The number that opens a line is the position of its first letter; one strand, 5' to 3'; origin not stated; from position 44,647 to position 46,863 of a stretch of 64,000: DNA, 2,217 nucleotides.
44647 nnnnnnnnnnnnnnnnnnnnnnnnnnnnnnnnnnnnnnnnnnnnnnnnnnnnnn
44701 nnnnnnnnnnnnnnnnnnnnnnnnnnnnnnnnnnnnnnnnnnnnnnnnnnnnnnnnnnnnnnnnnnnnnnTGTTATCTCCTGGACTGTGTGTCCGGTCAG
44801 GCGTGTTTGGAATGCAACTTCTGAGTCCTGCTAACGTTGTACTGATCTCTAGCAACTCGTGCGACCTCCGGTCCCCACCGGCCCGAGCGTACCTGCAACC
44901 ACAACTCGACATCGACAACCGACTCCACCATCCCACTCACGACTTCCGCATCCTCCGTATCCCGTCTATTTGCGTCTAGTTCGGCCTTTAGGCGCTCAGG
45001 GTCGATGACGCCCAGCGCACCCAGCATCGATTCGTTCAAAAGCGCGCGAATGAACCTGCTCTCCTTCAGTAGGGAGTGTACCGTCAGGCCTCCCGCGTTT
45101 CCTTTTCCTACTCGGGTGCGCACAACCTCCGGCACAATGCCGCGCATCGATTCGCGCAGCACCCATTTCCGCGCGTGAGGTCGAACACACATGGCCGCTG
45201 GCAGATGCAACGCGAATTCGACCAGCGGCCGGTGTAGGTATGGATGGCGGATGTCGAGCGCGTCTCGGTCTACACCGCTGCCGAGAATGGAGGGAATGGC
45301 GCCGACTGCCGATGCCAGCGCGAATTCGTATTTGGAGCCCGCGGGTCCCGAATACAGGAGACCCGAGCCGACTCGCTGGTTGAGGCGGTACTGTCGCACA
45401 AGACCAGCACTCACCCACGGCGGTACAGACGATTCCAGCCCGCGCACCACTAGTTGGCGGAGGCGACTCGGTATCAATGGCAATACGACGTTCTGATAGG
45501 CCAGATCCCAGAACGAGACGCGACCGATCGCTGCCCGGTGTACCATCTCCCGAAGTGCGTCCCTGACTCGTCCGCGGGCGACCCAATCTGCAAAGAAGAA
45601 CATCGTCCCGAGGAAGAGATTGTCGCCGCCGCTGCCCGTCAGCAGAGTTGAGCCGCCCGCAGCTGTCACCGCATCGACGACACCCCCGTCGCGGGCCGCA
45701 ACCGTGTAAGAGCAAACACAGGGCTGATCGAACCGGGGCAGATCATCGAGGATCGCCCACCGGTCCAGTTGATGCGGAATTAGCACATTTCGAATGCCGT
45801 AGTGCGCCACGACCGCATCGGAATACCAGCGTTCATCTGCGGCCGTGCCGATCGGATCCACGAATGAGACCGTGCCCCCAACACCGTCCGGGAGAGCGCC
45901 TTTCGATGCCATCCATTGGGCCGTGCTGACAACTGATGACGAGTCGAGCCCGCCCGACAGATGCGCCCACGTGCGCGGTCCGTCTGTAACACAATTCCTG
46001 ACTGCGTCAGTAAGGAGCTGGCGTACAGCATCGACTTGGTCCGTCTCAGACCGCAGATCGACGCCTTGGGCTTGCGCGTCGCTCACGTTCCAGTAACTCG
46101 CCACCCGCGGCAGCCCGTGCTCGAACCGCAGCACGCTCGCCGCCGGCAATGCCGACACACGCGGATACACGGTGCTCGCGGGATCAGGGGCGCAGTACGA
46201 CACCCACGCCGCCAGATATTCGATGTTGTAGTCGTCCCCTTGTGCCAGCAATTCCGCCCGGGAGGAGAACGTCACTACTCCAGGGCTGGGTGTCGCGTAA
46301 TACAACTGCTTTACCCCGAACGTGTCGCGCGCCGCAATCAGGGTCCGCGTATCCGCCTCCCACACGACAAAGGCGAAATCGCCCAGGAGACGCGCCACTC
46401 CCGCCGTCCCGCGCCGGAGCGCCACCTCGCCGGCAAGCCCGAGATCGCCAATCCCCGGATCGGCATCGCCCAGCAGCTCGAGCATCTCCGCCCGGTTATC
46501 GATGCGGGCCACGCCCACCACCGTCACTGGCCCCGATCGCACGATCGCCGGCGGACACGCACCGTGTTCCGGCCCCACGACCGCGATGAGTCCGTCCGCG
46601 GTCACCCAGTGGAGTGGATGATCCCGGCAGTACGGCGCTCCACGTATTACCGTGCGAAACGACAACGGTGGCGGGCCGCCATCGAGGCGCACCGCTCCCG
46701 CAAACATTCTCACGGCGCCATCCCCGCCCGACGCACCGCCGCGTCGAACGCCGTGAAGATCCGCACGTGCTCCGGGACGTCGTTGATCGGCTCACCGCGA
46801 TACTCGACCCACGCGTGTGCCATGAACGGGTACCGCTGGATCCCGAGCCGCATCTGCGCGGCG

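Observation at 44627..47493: Lasso-peptide biosynthetic operon in B1-B2-C-A order, with a precursor gene invisible to the ORF track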

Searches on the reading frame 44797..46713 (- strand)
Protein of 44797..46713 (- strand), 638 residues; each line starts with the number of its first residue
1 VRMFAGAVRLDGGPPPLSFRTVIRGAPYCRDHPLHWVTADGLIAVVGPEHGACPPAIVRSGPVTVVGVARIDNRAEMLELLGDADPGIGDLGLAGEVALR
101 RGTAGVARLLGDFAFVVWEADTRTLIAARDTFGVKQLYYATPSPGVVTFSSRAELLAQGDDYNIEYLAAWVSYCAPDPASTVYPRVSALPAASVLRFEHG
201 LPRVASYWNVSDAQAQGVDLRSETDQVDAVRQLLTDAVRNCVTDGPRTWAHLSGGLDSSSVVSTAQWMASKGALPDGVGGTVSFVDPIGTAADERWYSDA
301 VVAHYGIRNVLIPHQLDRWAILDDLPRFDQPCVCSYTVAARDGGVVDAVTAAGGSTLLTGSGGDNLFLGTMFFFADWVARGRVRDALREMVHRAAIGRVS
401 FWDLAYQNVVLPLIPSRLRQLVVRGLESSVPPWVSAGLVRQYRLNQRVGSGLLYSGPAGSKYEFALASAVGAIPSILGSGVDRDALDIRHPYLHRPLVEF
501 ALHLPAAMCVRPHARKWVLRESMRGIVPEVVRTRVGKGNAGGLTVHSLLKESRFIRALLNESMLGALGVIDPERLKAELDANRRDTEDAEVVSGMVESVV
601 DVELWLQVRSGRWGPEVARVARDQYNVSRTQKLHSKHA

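Call 3: search_protein_families(library=pfam, proteins=[window:44797-46713:-], max_evalue=0.01)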
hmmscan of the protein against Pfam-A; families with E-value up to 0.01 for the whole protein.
window:44797-46713:- (638 aa): 4 families
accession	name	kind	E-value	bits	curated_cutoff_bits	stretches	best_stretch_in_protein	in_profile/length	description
PF00733.27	Asn_synthase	-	8.5e-32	111.6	21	2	485-606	234-353/354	Asparagine synthase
PF13537.11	GATase_7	-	8.5e-13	48.8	25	1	48-156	9-121/123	Glutamine amidotransferase domain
PF13522.11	GATase_6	-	9.8e-06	26.1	27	1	100-151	79-129/130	Glutamine amidotransferase domain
PF12481.13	DUF3700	-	7.2e-05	22.8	27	1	106-159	126-179/228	Aluminium induced protein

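Call 4: search_protein_families(library=ncbifam, proteins=[window:44797-46713:-], max_evalue=0.01)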
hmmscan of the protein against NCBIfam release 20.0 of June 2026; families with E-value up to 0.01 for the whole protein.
window:44797-46713:- (638 aa): 6 families
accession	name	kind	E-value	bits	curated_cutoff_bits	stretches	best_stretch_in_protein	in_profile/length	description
NF033535.1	lass_lactam_cya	exception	6.8e-52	176.9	525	2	55-408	62-417/668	lasso peptide isopeptide bond-forming cyclase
TIGR01536.1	asn_synth_AEB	equivalog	3.2e-35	122.1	267.1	2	103-378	114-380/517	asparagine synthase (glutamine-hydrolyzing)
TIGR03108.1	eps_aminotran_1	hypoth_equivalog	9.7e-33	113.7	816.9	2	102-393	112-396/628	XrtA/PEP-CTERM system amidotransferase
NF033561.1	macrolact_Ik_Al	subfamily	1.6e-30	106.2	300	1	108-608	78-557/561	albusnodin/ikarugamycin family macrolactam cyclase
TIGR03104.1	trio_amidotrans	equivalog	2.4e-29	102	570.1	2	101-309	111-320/589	N-acetylglutaminylglutamine amidotransferase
NF006949.0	PRK09431.1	equivalog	1.7e-15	56.6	499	1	102-270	111-252/554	asparagine synthase B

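Call 8: search_solved_structures(query=window:44797-46713:-, max_evalue=0.001)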
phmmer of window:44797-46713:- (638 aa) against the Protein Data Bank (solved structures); distinct sequences matched with E-value up to 0.001: 4.
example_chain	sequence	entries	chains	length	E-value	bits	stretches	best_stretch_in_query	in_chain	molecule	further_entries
7ylz_A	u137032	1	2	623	9.6e-11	44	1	98-272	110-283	hydroxyamidotransferase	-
1jgt_A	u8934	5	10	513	1.8e-07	33.1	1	58-269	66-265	BETA-LACTAM SYNTHETASE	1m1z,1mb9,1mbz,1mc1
8sue_A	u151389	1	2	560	0.00039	22.1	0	106-265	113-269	Asparagine synthetase [glutamine-hydrolyzing]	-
6gq3_A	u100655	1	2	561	0.00039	22.1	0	106-265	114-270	Asparagine synthetase [glutamine-hydrolyzing]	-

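Call 10: find_homologous_proteins(query=window:44797-46713:-, max_evalue=1e-10)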
Query window:44797-46713:- (638 aa): 597 proteins with E <= 1e-10 among 8000 candidates; the best 120 are listed.
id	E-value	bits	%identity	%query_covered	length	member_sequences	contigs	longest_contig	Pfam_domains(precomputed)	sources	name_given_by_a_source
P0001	0.0e+0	1439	100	100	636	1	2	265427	PF00733.28,PF13522.12,PF13537.12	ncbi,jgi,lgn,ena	-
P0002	0.0e+0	1169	80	100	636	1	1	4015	PF00733.28,PF13522.12,PF13537.12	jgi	jgi:asparagine synthase (glutamine-hydrolysing)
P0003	0.0e+0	1150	79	100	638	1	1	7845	PF00733.28,PF13522.12,PF13537.12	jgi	jgi:asparagine synthase (glutamine-hydrolysing)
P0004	0.0e+0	1074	75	100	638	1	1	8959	PF00733.28,PF13522.12,PF13537.12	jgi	jgi:asparagine synthase (glutamine-hydrolysing)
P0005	0.0e+0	1060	75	97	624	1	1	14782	PF00733.28,PF13522.12,PF13537.12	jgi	jgi:asparagine synthase (glutamine-hydrolysing)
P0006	0.0e+0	1033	71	100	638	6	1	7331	PF00733.28,PF13537.12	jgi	jgi:asparagine synthase (glutamine-hydrolysing)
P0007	5.4e-286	968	70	97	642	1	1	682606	PF00733.28,PF13522.12,PF13537.12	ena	-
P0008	2.9e-274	930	67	98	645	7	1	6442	PF00733.28,PF13537.12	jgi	jgi:asparagine synthase (glutamine-hydrolysing)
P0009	4.0e-270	916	65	100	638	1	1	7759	PF00733.28,PF13537.12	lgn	-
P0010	2.6e-268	910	68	94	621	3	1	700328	PF00733.28,PF13522.12,PF13537.12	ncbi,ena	-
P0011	3.4e-268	909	68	96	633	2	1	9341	PF00733.28,PF13522.12,PF13537.12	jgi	jgi:asparagine synthase (glutamine-hydrolysing)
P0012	1.7e-267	907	67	96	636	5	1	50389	PF00733.28,PF13522.12,PF13537.12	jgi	jgi:asparagine synthase (glutamine-hydrolysing)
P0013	2.8e-265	900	66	96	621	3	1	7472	PF00733.28,PF13522.12,PF13537.12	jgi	jgi:asparagine synthase (glutamine-hydrolysing)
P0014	1.4e-264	898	63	99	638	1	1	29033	PF00733.28,PF13522.12,PF13537.12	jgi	jgi:asparagine synthase (glutamine-hydrolysing)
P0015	7.2e-264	895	66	97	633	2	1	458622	PF00733.28,PF13537.12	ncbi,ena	-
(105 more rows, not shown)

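Call 13: find_related_loci(query=A1, collection=genome_contigs, flank=10000)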
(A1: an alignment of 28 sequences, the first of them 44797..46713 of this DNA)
Query A1 (638 aa) in genome_contigs; peptide patterns used: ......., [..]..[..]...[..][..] (x = any residue, [..] = any of these).
114 stretches matched a pattern; 56 encode a relative of the query (tblastn E <= 1e-3); 56 distinct loci.
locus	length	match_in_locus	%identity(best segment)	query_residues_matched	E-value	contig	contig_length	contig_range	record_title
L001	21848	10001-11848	69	2-617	0e+0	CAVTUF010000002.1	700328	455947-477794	MAG: uncultured Gemmatimonadales bacterium isolate MFD04967.bin.2.141 genome assembly, contig: contig_38248, whole genom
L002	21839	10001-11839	63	1-613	0e+0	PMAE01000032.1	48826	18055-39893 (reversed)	MAG: Gemmatimonadetes bacterium isolate palsa_1248 73.20120700_P2D.7_contig_1036, whole genome shotgun sequence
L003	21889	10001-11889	78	1-630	0e+0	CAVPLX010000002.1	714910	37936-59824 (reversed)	MAG: uncultured Gemmatimonadales bacterium isolate MFD10113.bin.3.65 genome assembly, contig: contig_13664, whole genome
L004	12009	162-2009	51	1-620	0e+0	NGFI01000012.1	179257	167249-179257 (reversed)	MAG: Gemmatimonadetes bacterium 2013_60CM_65_52 2013_60cm_scaffold_27, whole genome shotgun sequence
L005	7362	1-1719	50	43-616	6e-167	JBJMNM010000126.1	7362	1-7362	MAG: Gemmatimonadaceae bacterium isolate H1_18_all_fractions_conc_24_68_16 k255_1186026, whole genome shotgun sequence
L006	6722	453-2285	44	1-613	1e-157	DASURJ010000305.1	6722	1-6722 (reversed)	MAG TPA_asm: Gemmatimonadaceae bacterium isolate SMAG_U1704 k141_1047559, whole genome shotgun sequence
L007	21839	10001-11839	43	1-616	2e-143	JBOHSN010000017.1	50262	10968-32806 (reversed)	MAG: Gemmatimonadales bacterium isolate SD8034_metabat2.bin.22 NODE_18_length_50262_cov_4.285350, whole genome shotgun s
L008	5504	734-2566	42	1-613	7e-144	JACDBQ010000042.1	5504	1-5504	MAG: Acidobacteria bacterium isolate MGR_bin286 SD2897-2912_k127_8348132, whole genome shotgun sequence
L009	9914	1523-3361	47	1-615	3e-168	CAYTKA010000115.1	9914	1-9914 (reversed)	MAG TPA_asm: uncultured Gemmatimonadaceae bacterium isolate SRP272529_co2_79 genome assembly, contig: NODE_12620_length_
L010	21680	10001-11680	45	55-617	4e-138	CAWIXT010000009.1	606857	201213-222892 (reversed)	MAG: uncultured Gemmatimonadales bacterium isolate MFD05747.bin.2.224 genome assembly, contig: contig_52625, whole genom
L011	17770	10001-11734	43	34-613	5e-137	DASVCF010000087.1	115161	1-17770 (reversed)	MAG TPA_asm: Gemmatimonadaceae bacterium isolate SMAG_U1999 k141_97117, whole genome shotgun sequence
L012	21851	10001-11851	42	1-621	2e-136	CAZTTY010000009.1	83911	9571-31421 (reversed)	MAG TPA_asm: uncultured Gemmatimonadaceae bacterium isolate SRP263527_co2_25 genome assembly, contig: NODE_171_length_83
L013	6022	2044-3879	43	1-612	3e-133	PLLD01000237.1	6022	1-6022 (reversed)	MAG: Gemmatimonadetes bacterium isolate fen_1251 73.20120800_E3X.67_contig_30976, whole genome shotgun sequence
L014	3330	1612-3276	44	72-622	5e-134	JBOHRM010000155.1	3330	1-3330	MAG: Longimicrobiales bacterium isolate M3-S_concoct.bin.257_sub k127_1870182, whole genome shotgun sequence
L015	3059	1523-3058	46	1-514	8e-134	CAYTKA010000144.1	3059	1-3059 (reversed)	MAG TPA_asm: uncultured Gemmatimonadaceae bacterium isolate SRP272529_co2_79 genome assembly, contig: NODE_67948_length_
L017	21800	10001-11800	39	28-636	3e-124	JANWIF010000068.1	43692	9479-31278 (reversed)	MAG: Gemmatimonadaceae bacterium isolate CRAIB_MAG34 c_000000047403, whole genome shotgun sequence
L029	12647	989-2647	41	55-613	3e-115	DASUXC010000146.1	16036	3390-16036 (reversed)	MAG TPA_asm: Gemmatimonadaceae bacterium isolate SMAG_U1859 k141_1238200, whole genome shotgun sequence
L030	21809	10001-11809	40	27-626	2e-114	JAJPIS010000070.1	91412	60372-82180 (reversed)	MAG: Gemmatimonadetes bacterium isolate Centralia_MAG_343 k107_10435722, whole genome shotgun sequence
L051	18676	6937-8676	40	34-616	2e-122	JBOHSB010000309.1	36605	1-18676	MAG: Gemmatimonadales bacterium isolate TC-S_metawrap_bin.265 k127_1922979, whole genome shotgun sequence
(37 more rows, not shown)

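Call 33: search_protein_families(library=pfam, proteins=[L017:7664-9499:+, L007:7745-9568:+], max_evalue=0.001)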
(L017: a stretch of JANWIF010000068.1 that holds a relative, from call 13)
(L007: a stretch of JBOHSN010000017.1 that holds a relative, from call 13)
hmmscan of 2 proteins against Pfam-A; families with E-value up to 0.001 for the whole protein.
L017:7664-9499:+ (611 aa): 5 families
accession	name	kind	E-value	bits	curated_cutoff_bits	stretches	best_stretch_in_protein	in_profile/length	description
PF00005.33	ABC_tran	-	1.6e-31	110.1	25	1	362-511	1-137/137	ABC transporter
PF00664.28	ABC_membrane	-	5e-30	105.5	28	1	30-299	2-273/274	ABC transporter transmembrane region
PF02463.25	SMC_N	-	0.00013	21.9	40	0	483-551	137-209/220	RecF/RecN/SMC N terminal domain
PF13401.12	AAA_22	-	0.00016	22.4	27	0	374-517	7-97/130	AAA domain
PF13191.12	AAA_16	-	0.00045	21.2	32.6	1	374-531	26-162/167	AAA ATPase domain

L007:7745-9568:+ (607 aa): 6 families
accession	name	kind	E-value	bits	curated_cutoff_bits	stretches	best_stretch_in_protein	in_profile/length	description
PF00005.33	ABC_tran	-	2.6e-32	112.7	25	1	357-506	1-137/137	ABC transporter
PF00664.28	ABC_membrane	-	2.1e-30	106.8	28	1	25-291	2-270/274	ABC transporter transmembrane region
PF13401.12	AAA_22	-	0.00013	22.7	27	0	370-391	8-29/130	AAA domain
PF02463.25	SMC_N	-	0.00016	21.6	40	0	478-548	137-211/220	RecF/RecN/SMC N terminal domain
PF13191.12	AAA_16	-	0.00035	21.6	32.6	1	362-526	21-162/167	AAA ATPase domain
PF15971.10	Mannosyl_trans4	-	0.00062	20.1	33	0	28-100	36-108/163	DolP-mannose mannosyltransferase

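Call 70: search_protein_families(library=pfam, proteins=[L002:14595-17597:-, L011:14580-17360:-, L017:14810-17485:-, L030:14654-17821:-, L051:11267-13993:-, L007:15567-18338:-, L002:8115-9029:+, L030:8078-8869:+, L017:6461-7258:+], max_evalue=0.01)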
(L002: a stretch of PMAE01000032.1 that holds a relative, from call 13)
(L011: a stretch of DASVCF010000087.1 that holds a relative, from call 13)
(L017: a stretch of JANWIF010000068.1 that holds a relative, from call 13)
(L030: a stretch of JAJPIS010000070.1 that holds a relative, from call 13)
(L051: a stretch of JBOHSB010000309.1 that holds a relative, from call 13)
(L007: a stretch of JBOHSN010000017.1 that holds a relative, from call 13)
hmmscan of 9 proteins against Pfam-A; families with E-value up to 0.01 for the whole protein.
L002:14595-17597:- (1000 aa): 5 families
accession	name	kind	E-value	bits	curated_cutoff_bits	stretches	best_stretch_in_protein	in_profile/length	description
PF00593.30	TonB_dep_Rec_b-barrel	-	1.5e-36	127.7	27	1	553-973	33-436/436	TonB dependent receptor-like, beta-barrel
PF13620.12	CarboxypepD_reg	-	7.3e-19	68.3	32.3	1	240-317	1-82/82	Carboxypeptidase regulatory-like domain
PF07715.20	Plug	-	2.8e-18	66.8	23.9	1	337-445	2-107/107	TonB-dependent Receptor Plug Domain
PF13715.12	CarbopepD_reg_2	-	4.4e-17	62.3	32.2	1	241-328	1-88/88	CarboxypepD_reg-like domain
PF12985.13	DUF3869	-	0.0097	16.5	24.5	1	240-308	7-72/85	Domain of unknown function (DUF3869)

L011:14580-17360:- (926 aa): 8 families
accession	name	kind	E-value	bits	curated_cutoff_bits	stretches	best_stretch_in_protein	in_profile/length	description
PF00593.30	TonB_dep_Rec_b-barrel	-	4.8e-38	132.6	27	1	467-899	18-436/436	TonB dependent receptor-like, beta-barrel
PF13620.12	CarboxypepD_reg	-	4.4e-16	59.4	32.3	1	169-244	2-81/82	Carboxypeptidase regulatory-like domain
PF13715.12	CarbopepD_reg_2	-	5.6e-16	58.8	32.2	1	169-255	1-87/88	CarboxypepD_reg-like domain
PF07715.20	Plug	-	6.2e-16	59.3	23.9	1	265-373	2-107/107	TonB-dependent Receptor Plug Domain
PF07660.19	STN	-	7.2e-10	38.9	28.4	1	104-153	3-51/52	Secretin and TonB N terminus short domain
PF14905.12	OMP_b-brl_3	-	0.00042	19.9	27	1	706-782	210-284/408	Outer membrane protein beta-barrel family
PF25020.1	TTR_TEN1-4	-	0.00052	20.3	27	1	166-241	6-82/86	Teneurin TTR-like domain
PF08308.17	PEGA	-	0.006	16.9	20.8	0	205-245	28-68/71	PEGA domain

L017:14810-17485:- (891 aa): 7 families
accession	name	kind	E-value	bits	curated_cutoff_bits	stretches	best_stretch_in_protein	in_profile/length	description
PF00593.30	TonB_dep_Rec_b-barrel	-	1e-36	128.2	27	1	463-864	53-436/436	TonB dependent receptor-like, beta-barrel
PF07715.20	Plug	-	6.3e-23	81.8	23.9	1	238-345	2-107/107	TonB-dependent Receptor Plug Domain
PF13620.12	CarboxypepD_reg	-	8.1e-19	68.2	32.3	1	141-218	1-82/82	Carboxypeptidase regulatory-like domain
PF13715.12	CarbopepD_reg_2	-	1.5e-18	67.1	32.2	1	142-229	1-88/88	CarboxypepD_reg-like domain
PF07660.19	STN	-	5.5e-11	42.5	28.4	1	80-128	2-49/52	Secretin and TonB N terminus short domain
PF14686.12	fn3_3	-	3e-06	27.3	24.4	1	140-212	3-74/75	Polysaccharide lyase family 4, domain II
PF08308.17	PEGA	-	0.0032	17.8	20.8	0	179-220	29-70/71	PEGA domain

L030:14654-17821:- (1055 aa): 5 families
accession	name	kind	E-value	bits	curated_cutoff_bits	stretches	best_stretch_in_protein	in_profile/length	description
PF00593.30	TonB_dep_Rec_b-barrel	-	1.2e-31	111.5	27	1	594-1027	22-436/436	TonB dependent receptor-like, beta-barrel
PF07715.20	Plug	-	7.4e-19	68.7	23.9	1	391-499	2-107/107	TonB-dependent Receptor Plug Domain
PF13715.12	CarbopepD_reg_2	-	5.2e-18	65.3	32.2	1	295-382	1-88/88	CarboxypepD_reg-like domain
PF13620.12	CarboxypepD_reg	-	2.1e-17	63.7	32.3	1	294-369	1-80/82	Carboxypeptidase regulatory-like domain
PF14686.12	fn3_3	-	0.0037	17.4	24.4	1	323-364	30-73/75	Polysaccharide lyase family 4, domain II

L051:11267-13993:- (908 aa): 6 families
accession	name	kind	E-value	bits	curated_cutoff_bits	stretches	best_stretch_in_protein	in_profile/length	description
PF00593.30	TonB_dep_Rec_b-barrel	-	1.9e-32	114.1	27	1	451-881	20-436/436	TonB dependent receptor-like, beta-barrel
PF07715.20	Plug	-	9.9e-23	81.1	23.9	1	245-352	3-107/107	TonB-dependent Receptor Plug Domain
PF13715.12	CarbopepD_reg_2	-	6.7e-22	77.8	32.2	1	148-235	1-88/88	CarboxypepD_reg-like domain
PF13620.12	CarboxypepD_reg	-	9.2e-19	68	32.3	1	147-223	1-81/82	Carboxypeptidase regulatory-like domain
PF17802.7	SpaA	-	0.00038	21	23.1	1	147-196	2-57/91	Prealbumin-like fold domain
PF09430.16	EMC7_beta-sandw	-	0.0014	19.3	26.6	1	162-215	8-61/122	ER membrane protein complex subunit 7, beta-sandwich domain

L007:15567-18338:- (923 aa): 7 families
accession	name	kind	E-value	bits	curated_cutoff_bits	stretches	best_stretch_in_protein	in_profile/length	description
PF00593.30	TonB_dep_Rec_b-barrel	-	3e-44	153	27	1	465-896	21-436/436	TonB dependent receptor-like, beta-barrel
PF07715.20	Plug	-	1.5e-21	77.4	23.9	1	260-368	2-107/107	TonB-dependent Receptor Plug Domain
PF13620.12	CarboxypepD_reg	-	7.6e-21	74.7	32.3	1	164-239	2-81/82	Carboxypeptidase regulatory-like domain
PF13715.12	CarbopepD_reg_2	-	8.5e-19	67.8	32.2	1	164-251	1-88/88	CarboxypepD_reg-like domain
PF07660.19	STN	-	4.3e-09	36.5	28.4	2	100-147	5-51/52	Secretin and TonB N terminus short domain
PF14905.12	OMP_b-brl_3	-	0.00098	18.7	27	0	703-775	210-280/408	Outer membrane protein beta-barrel family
PF17802.7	SpaA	-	0.0084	16.7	23.1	0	169-212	8-57/91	Prealbumin-like fold domain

L002:8115-9029:+ (304 aa): 1 family
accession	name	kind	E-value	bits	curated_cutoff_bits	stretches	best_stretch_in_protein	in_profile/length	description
PF12833.13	HTH_18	-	9.5e-06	26.3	33.6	1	202-281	1-79/80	Helix-turn-helix domain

L030:8078-8869:+ (263 aa): 0 families

L017:6461-7258:+ (265 aa): 2 families
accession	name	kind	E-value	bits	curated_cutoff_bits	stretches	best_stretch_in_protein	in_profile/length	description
PF12833.13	HTH_18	-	3.9e-08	33.9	33.6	1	163-240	2-79/80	Helix-turn-helix domain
PF00165.29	HTH_AraC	-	4e-05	24.1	26.6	1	209-240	12-42/42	Bacterial regulatory helix-turn-helix proteins, AraC family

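Call 86: search_solved_structures(query=A1, max_evalue=0.001)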
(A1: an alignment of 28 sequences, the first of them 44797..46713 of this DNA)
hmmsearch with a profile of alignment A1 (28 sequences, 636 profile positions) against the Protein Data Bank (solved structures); distinct sequences matched with E-value up to 0.001: 6.
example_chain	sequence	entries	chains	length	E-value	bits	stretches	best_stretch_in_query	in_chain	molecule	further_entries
7ylz_A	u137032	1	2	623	1.7e-17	66.5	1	75-273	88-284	hydroxyamidotransferase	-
1jgt_A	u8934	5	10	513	4.8e-16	61.7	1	51-268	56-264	BETA-LACTAM SYNTHETASE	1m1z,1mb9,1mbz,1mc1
8sue_A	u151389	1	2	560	5.7e-14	54.8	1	73-372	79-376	Asparagine synthetase [glutamine-hydrolyzing]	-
6gq3_A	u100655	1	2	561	5.7e-14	54.8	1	73-372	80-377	Asparagine synthetase [glutamine-hydrolyzing]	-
1ct9_A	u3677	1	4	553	2.1e-13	53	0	484-561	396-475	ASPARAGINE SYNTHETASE B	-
9b6c_A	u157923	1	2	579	9e-13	50.9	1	73-372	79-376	Asparagine synthetase [glutamine-hydrolyzing]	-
